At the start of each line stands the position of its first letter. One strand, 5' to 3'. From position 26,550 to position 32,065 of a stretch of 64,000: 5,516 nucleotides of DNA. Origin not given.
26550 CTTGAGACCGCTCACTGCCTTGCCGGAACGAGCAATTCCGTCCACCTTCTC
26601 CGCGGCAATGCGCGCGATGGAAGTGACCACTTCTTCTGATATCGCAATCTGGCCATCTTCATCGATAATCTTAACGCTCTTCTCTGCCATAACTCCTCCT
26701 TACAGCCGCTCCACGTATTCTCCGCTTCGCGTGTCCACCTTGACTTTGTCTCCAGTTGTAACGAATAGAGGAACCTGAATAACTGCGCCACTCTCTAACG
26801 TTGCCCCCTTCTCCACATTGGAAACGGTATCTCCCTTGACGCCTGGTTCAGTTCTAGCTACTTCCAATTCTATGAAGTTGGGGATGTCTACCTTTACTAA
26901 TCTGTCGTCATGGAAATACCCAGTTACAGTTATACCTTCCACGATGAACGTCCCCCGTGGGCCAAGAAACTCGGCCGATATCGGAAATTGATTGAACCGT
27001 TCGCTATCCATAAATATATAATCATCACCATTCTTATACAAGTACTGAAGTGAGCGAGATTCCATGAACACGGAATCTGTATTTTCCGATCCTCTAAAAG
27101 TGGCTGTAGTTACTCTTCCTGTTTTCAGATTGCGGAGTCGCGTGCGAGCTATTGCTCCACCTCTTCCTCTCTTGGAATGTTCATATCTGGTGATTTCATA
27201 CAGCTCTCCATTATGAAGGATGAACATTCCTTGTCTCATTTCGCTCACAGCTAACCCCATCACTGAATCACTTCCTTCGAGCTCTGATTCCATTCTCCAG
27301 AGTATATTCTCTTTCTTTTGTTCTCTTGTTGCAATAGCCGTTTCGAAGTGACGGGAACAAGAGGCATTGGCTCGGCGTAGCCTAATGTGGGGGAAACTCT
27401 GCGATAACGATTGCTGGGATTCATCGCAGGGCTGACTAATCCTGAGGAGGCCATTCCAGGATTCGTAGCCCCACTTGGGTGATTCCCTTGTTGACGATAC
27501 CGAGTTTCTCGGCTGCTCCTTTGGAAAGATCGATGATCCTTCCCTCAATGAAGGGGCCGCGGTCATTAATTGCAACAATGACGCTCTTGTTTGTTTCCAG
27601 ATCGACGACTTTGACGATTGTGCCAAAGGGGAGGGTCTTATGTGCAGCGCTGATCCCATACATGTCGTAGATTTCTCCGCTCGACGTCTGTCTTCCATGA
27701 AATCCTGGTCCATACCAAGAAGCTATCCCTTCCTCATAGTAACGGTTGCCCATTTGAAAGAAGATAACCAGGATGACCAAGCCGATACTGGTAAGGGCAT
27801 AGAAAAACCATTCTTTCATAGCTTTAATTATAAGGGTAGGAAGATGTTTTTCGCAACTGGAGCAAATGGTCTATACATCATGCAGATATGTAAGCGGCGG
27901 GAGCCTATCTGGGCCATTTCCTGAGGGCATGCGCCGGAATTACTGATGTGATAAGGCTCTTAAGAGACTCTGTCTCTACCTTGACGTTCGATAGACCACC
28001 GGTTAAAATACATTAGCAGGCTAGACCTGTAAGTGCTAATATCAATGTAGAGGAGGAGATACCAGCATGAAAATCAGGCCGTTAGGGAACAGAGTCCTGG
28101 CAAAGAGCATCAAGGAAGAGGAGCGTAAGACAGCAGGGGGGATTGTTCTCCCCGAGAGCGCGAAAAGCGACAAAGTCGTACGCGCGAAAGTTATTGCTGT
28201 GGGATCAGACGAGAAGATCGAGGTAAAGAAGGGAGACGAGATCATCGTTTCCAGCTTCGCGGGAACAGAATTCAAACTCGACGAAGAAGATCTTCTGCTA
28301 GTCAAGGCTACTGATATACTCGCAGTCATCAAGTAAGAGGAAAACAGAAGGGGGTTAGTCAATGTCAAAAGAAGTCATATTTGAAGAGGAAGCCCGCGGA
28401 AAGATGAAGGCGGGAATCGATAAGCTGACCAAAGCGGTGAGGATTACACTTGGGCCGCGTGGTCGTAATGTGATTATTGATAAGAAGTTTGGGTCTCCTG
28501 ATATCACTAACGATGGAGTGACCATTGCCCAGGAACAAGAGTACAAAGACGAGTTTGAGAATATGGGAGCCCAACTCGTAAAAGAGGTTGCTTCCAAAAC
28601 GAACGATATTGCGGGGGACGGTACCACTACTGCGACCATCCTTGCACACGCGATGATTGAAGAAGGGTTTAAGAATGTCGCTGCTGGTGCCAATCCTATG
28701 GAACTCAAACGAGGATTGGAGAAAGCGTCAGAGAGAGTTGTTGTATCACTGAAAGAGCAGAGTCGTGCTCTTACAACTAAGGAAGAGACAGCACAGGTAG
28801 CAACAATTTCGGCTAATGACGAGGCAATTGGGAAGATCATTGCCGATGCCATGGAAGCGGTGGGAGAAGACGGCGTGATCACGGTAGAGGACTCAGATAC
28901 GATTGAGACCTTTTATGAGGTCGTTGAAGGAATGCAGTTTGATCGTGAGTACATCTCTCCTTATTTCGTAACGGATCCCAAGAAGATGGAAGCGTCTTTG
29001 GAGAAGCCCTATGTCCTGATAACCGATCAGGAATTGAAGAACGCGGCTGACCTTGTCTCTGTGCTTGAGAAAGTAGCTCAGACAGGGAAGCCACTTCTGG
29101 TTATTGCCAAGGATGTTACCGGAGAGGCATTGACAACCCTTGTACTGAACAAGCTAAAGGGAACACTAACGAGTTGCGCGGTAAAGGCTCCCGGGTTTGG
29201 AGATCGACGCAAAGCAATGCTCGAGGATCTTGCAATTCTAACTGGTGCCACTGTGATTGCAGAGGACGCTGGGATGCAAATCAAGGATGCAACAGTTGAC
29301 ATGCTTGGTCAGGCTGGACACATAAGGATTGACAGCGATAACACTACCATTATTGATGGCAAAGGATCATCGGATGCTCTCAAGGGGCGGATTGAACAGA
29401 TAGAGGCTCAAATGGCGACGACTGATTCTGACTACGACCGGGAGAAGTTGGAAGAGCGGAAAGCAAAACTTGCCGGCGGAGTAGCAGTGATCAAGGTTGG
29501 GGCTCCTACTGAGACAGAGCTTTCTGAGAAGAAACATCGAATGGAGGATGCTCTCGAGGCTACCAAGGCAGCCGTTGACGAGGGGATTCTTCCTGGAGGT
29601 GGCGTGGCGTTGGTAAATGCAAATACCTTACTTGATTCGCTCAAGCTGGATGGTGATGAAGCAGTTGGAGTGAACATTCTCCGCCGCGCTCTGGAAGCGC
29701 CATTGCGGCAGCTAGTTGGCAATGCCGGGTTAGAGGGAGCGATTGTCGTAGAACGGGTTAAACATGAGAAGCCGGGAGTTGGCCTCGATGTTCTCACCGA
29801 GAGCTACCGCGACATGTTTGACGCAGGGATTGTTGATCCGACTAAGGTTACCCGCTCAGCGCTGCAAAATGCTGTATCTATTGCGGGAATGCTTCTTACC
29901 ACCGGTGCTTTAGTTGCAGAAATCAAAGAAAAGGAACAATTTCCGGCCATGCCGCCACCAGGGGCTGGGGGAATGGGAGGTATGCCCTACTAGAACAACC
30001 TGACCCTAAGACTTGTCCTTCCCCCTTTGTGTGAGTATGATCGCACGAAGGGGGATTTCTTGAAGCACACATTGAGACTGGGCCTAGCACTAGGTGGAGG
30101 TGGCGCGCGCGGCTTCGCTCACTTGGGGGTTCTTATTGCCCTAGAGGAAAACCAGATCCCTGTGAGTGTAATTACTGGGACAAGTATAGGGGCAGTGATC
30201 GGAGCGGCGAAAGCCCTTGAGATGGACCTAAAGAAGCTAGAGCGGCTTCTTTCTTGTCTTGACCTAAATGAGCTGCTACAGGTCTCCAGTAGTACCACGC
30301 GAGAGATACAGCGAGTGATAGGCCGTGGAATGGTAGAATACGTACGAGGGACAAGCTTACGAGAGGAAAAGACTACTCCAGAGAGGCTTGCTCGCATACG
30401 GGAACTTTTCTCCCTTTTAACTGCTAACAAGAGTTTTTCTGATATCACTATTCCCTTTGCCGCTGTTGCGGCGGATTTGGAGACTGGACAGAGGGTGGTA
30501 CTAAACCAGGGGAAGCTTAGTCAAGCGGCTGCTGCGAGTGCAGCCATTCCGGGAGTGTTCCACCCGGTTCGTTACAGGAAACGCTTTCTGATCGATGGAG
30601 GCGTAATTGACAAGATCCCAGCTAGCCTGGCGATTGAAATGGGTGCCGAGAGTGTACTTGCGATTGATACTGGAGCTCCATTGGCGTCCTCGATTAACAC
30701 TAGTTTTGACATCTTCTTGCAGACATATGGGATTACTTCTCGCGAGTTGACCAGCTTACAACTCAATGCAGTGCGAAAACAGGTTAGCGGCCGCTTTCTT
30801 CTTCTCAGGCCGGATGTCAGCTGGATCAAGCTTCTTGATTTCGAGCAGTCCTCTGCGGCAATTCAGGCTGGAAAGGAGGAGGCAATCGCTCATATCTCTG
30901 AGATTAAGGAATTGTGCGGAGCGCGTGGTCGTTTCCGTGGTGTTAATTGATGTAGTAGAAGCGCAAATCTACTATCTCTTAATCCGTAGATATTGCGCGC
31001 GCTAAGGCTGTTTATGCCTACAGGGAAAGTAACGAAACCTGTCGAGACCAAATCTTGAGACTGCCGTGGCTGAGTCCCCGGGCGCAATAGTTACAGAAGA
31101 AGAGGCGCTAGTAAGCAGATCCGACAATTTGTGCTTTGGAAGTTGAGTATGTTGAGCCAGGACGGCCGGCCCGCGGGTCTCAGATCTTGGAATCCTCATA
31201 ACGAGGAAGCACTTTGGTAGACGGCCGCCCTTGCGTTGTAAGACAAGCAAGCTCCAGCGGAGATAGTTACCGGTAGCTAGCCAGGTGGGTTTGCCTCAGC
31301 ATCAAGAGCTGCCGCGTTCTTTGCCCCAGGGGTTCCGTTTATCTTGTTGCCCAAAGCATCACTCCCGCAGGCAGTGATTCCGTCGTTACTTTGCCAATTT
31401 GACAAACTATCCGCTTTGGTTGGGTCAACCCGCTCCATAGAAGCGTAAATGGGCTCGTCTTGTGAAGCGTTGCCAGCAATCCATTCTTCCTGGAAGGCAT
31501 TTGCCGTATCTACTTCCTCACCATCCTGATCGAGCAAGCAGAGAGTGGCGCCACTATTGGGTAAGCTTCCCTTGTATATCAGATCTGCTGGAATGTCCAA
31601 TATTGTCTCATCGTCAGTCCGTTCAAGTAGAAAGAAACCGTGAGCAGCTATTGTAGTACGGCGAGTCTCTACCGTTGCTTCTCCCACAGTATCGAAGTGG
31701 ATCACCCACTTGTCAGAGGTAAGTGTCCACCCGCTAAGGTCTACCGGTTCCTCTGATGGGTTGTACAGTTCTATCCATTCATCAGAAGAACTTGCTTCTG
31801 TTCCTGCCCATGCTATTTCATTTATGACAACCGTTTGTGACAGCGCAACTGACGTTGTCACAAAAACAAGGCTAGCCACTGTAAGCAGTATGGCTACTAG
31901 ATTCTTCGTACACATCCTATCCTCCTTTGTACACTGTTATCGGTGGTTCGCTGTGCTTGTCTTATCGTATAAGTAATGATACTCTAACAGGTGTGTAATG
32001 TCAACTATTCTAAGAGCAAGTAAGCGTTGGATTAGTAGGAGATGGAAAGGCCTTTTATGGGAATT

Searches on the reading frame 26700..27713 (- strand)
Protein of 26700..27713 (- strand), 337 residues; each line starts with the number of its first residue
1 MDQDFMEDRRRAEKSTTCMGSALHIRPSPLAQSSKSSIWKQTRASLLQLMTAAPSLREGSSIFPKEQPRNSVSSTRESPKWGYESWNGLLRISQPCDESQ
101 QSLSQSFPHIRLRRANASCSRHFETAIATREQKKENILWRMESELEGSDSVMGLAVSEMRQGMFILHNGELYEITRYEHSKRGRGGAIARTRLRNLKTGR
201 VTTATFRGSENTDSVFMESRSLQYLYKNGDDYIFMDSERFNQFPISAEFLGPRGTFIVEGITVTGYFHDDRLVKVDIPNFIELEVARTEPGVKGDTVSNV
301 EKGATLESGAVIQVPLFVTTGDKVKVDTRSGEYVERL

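Call 47: search_protein_families(library=pfam, proteins=[window:26700-27713:-], max_evalue=0.00001)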
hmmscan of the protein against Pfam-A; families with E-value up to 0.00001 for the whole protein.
window:26700-27713:- (337 aa): 3 families
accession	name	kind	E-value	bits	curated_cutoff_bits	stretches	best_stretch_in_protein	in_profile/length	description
PF09285.17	Elong-fact-P_C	-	7e-26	90.1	25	1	281-336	1-56/56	Elongation factor P, C-terminal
PF08207.18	EFP_N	-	2.4e-19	69.5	23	1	156-211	2-57/58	Elongation factor P (EF-P) KOW-like domain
PF01132.26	EFP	-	6.3e-15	55.3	27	1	220-271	1-52/54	Elongation factor P (EF-P) OB domain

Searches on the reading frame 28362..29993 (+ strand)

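Call 47: search_protein_families(library=pfam, proteins=[window:28362-29993:+], max_evalue=0.00001)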
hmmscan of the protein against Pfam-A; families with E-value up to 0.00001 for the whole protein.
window:28362-29993:+ (543 aa): 1 family
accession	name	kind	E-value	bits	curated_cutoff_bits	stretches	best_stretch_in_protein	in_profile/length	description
PF00118.29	Cpn60_TCP1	-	7.5e-78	262.8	34.3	1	22-519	1-487/490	TCP-1/cpn60 chaperonin family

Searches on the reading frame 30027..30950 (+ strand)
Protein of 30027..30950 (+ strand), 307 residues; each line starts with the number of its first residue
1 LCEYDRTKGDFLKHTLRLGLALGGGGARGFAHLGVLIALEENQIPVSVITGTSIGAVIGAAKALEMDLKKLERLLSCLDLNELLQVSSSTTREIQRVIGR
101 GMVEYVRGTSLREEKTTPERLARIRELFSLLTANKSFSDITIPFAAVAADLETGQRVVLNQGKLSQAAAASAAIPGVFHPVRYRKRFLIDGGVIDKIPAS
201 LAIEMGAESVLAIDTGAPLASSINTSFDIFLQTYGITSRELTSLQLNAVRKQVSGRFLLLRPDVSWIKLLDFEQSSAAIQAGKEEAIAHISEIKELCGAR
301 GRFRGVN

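Call 47: search_protein_families(library=pfam, proteins=[window:30027-30950:+], max_evalue=0.00001)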
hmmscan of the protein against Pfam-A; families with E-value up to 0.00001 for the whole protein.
window:30027-30950:+ (307 aa): 1 family
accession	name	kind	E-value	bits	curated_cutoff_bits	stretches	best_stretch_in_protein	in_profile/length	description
PF01734.28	Patatin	-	3.2e-30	106.2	27.7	1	20-203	1-191/191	Patatin-like phospholipase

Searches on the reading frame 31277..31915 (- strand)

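Call 47: search_protein_families(library=pfam, proteins=[window:31277-31915:-], max_evalue=0.00001)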
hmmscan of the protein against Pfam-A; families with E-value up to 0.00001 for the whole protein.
window:31277-31915:- (212 aa): 1 family
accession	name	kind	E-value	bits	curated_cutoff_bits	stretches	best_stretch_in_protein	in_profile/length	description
PF00932.25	LTD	-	1.1e-14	55.2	34.3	1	26-138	5-105/109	Lamin Tail Domain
